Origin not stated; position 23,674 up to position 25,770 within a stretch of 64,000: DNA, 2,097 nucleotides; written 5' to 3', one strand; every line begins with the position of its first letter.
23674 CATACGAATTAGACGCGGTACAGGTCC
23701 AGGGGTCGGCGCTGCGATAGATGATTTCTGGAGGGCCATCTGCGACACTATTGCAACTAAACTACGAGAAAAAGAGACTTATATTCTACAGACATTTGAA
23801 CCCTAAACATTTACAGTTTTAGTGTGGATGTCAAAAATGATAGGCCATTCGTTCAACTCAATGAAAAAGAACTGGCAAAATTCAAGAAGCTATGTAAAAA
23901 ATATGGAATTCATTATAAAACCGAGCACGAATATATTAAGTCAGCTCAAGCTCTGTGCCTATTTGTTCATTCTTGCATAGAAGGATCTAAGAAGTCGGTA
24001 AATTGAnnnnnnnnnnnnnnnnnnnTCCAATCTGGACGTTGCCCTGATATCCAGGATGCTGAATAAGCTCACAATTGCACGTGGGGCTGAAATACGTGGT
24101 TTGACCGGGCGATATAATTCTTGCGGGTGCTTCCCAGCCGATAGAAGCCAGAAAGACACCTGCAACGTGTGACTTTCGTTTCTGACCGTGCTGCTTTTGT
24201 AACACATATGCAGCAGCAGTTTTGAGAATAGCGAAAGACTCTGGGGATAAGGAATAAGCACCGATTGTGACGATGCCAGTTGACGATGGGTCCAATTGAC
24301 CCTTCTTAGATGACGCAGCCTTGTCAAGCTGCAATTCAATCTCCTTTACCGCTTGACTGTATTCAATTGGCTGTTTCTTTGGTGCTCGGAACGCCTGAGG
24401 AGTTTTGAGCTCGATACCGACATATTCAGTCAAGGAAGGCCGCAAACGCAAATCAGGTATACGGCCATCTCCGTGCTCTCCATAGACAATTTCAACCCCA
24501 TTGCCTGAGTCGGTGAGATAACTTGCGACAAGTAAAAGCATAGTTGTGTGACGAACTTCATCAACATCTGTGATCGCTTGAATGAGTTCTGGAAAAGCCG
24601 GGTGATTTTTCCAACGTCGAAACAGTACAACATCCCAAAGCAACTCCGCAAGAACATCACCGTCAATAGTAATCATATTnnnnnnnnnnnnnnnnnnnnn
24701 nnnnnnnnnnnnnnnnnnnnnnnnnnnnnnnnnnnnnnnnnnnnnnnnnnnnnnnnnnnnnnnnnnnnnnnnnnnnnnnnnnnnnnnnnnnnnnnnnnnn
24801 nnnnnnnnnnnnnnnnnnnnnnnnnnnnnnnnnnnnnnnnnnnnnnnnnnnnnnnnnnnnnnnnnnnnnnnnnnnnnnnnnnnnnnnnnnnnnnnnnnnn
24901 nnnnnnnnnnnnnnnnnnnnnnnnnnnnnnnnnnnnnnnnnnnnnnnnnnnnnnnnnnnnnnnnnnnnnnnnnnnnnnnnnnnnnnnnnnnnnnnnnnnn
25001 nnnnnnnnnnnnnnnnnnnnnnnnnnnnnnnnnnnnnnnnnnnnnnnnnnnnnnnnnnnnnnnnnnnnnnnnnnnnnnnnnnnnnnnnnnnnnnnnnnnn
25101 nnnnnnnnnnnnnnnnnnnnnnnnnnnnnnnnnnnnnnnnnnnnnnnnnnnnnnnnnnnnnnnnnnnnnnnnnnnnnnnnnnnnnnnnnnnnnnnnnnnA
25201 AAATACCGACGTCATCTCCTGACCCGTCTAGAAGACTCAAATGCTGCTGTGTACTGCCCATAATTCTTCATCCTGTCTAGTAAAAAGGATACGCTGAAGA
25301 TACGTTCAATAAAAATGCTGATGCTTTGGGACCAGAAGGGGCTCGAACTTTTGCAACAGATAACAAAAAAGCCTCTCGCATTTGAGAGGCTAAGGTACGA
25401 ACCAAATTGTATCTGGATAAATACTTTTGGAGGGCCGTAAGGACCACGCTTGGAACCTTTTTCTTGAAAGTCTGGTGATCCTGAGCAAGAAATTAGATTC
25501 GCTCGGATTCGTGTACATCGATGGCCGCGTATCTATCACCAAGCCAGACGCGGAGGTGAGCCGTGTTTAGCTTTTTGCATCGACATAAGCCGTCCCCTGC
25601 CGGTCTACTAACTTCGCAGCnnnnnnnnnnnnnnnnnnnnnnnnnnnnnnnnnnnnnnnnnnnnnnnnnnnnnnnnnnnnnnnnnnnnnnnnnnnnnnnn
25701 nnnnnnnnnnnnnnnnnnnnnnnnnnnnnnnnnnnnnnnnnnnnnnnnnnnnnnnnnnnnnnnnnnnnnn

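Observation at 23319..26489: Second defence-like patch: orphan MNT nucleotidyltransferase, Zn-ribbon protein with possible PD-(D/E)xK motif, PLD/Nuc-like nuclease, XRE regulator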

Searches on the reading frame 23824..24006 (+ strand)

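Call 3: search_protein_families(library=pfam, proteins=[window:23824-24006:+], max_evalue=0.1)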
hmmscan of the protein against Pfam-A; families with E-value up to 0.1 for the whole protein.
window:23824-24006:+ (60 aa): 3 families
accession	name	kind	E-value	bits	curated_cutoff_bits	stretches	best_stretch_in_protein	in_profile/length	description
PF12687.12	DUF3801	-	0.00025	21.5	24.1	1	10-36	39-65/131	Protein of unknown function (DUF3801)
PF18293.6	Caprin-1_dimer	-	0.033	15.1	27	1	10-59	45-94/116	Caprin-1 dimerization domain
PF19514.5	MobC_2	-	0.073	13.2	27.5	1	5-39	21-53/140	MobC-like protein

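Call 4: search_protein_families(library=padloc, proteins=[window:23824-24006:+], max_evalue=0.1)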
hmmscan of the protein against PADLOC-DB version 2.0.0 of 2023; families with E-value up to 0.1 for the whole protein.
window:23824-24006:+ (60 aa): 1 family
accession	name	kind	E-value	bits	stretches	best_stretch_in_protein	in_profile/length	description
PDLC01873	CARF3--CARF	-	0.014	13.3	1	8-47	125-164/208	-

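Call 9: search_protein_families(library=ncbifam, proteins=[window:23824-24006:+], max_evalue=0.1)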
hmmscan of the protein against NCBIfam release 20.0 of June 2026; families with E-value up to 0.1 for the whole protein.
window:23824-24006:+ (60 aa): 0 families

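Call 59: search_protein_families(library=phrogs, proteins=[window:23824-24006:+], max_evalue=0.01)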
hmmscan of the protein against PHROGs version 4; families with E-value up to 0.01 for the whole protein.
window:23824-24006:+ (60 aa): 0 families

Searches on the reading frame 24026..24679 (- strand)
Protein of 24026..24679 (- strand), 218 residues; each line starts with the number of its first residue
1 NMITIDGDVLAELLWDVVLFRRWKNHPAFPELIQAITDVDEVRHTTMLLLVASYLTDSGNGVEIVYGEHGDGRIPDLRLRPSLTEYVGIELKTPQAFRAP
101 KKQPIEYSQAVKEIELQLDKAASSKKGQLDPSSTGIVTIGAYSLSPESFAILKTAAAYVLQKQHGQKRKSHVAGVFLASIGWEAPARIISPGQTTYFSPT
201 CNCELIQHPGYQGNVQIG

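Call 47: predict_structure(alignment_id=A4)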
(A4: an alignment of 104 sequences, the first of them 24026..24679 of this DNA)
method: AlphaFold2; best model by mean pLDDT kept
length: 218 residues; sequences in the alignment: 104
mean_pLDDT: 94.2   pTM: 0.91
mean pLDDT of the five models: 94.2, 93.5, 93.4, 93.2, 92.8
residues with pLDDT >= 90: 187; 70-90: 27; 50-70: 3; < 50: 1
segments of 3 or more residues with pLDDT < 50: none
pLDDT, mean of each block of 10 residues (from residue 1): 83 97 98 95 98 97 87 94 95 94 93 98 95 98 97 99 98 98 82 86 98 93
secondary structure, 60 per line:
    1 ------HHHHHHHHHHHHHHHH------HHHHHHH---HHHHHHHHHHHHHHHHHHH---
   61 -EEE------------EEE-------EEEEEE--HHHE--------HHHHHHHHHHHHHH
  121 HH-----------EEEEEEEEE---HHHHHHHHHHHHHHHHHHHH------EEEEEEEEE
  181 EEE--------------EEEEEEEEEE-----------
elements in order: H7-22 H29-35 H39-57 E62-64 E77-79 E87-92 H107-122 E134-142 H146-165 E172-183 E198-207

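Call 49: fold_search(model_id=the predicted structure, library=pdb)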
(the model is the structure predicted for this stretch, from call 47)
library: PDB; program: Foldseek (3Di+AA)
matches with E <= 10: 439; with E <= 0.001: 0
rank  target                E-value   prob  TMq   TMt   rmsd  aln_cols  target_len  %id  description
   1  5csl_A                5.3e-03  0.96  0.35  0.05   7.4       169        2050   12  Crystal structure of the 500 kD yeast acetyl-CoA carboxylase holoenzyme dimer (released 2015-10-28)
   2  5trc_B                7.2e-03  0.82  0.31  0.20  13.5       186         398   11  Crystal structure of phosphorylated AC3-AC5 domains of yeast acetyl-CoA carboxylase (released 2016-12-07)
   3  2wj0_A                1.2e-02  0.90  0.22  0.36  11.0       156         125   14  Crystal structures of Holliday junction resolvases from Archaeoglobus fulgidus bound to DNA substrate (released 2009-05-26)
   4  5trc_A                1.4e-02  0.72  0.30  0.18   7.4       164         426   13  Crystal structure of phosphorylated AC3-AC5 domains of yeast acetyl-CoA carboxylase (released 2016-12-07)
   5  5csk_B                1.7e-02  0.66  0.33  0.06   9.7       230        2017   10  Crystal structure of yeast acetyl-CoA carboxylase, unbiotinylated (released 2015-10-28)
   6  5csa_A                2.5e-02  0.75  0.33  0.11  14.0       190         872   10  Crystal structure of domains BT-BCCP-AC1-AC5 of yeast acetyl-CoA carboxylase (released 2015-10-28)
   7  5csk_A                2.5e-02  0.72  0.32  0.05   6.7       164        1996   13  Crystal structure of yeast acetyl-CoA carboxylase, unbiotinylated (released 2015-10-28)
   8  5i6e                  2.5e-02  0.63  0.34  0.14  15.1       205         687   11  Crystal structure of the central domain of yeast acetyl-CoA carboxylase (released 2016-04-20)
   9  2wiz_A                3.0e-02  0.75  0.21  0.34  10.4       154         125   14  Crystal structures of Holliday junction resolvases from Archaeoglobus fulgidus bound to DNA substrate (released 2009-05-26)
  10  5cs4_B                3.0e-02  0.66  0.31  0.20   8.6       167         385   14  Crystal structure of domains AC3-AC5 of yeast acetyl-CoA carboxylase (released 2015-10-28)
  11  4dap                  3.2e-02  0.33  0.21  0.20   9.4       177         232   14  The structure of Escherichia coli SfsA (released 2013-08-14)
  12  5csl_B                3.6e-02  0.54  0.31  0.05   8.0       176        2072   13  Crystal structure of the 500 kD yeast acetyl-CoA carboxylase holoenzyme dimer (released 2015-10-28)
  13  2wcz_A                3.8e-02  0.75  0.21  0.35  11.2       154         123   14  1.6A resolution structure of Archaeoglobus fulgidus Hjc, a Holliday junction resolvase from an archaeal hyperthermophi (released 2009-03-24)
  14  5cs4_A                4.9e-02  0.75  0.37  0.23   6.3       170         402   12  Crystal structure of domains AC3-AC5 of yeast acetyl-CoA carboxylase (released 2015-10-28)
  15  1b97_A                4.9e-02  0.38  0.27  0.25   9.9       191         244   10  ANALYSIS OF A MUTATIONAL HOT-SPOT IN THE ECORV RESTRICTION ENDONUCLEASE: A CATALYTIC ROLE FOR A MAIN CHAIN CARBONYL GR (released 1999-02-26)
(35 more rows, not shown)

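Call 86: fold_search(model_id=the predicted structure, library=viral)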
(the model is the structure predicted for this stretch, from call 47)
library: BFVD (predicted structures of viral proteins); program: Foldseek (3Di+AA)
matches with E <= 10: 442; with E <= 0.001: 0
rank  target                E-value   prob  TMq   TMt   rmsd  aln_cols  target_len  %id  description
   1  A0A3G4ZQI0            1.3e-03  1.00  0.46  0.54   5.6       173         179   13  Uncharacterized protein [Terrestrivirus sp.]
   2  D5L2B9                3.9e-03  0.97  0.32  0.37   7.5       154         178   14  Restriction endonuclease type IV Mrr domain-containing protein [uncultured virus]
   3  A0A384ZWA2            4.1e-03  0.99  0.33  0.46   7.6       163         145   13  Putative MmcB-like DNA repair protein [Dickeya phage vB_DsoM_JA13]
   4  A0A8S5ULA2            6.4e-03  0.91  0.25  0.39  13.1       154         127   12  Nuclease [Siphoviridae sp. ctICF6]
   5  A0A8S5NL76            9.2e-03  0.97  0.26  0.45  10.6       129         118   14  Nuclease [Siphoviridae sp. ctFbs2]
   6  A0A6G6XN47            1.2e-02  0.63  0.23  0.24  11.6       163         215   13  (no name in the UniProt tables at hand)
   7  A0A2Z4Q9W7            1.7e-02  0.60  0.21  0.20  14.0       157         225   13  (no name in the UniProt tables at hand)
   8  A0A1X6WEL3            1.8e-02  0.96  0.37  0.35   5.4       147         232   17  (no name in the UniProt tables at hand)
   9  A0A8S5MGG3            2.5e-02  0.20  0.18  0.18  15.5       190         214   12  Holliday junction resolvase RecU [Siphoviridae sp. ctGFb30]
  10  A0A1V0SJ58            2.6e-02  0.72  0.27  0.07  10.8       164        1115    8  Superfamily II helicase [Klosneuvirus KNV1]
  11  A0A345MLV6            3.0e-02  0.57  0.23  0.31  13.6       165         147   10  (no name in the UniProt tables at hand)
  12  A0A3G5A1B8            3.3e-02  0.96  0.41  0.43   5.6       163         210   11  Uncharacterized protein [Harvfovirus sp.]
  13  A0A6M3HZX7            3.5e-02  0.80  0.23  0.39   6.9       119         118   16  (no name in the UniProt tables at hand)
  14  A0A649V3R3            3.8e-02  0.28  0.26  0.22  24.4       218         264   11  (no name in the UniProt tables at hand)
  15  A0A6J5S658            4.0e-02  0.89  0.21  0.48   7.7        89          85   18  VRR-NUC domain containing protein [uncultured Caudovirales phage]
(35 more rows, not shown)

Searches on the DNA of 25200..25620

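Call 90: search_rna_families(source=window, start=25200, end=25620, threshold=evalue, max_evalue=5)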
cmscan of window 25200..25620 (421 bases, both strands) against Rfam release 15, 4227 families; matches with E-value up to 5: 0.
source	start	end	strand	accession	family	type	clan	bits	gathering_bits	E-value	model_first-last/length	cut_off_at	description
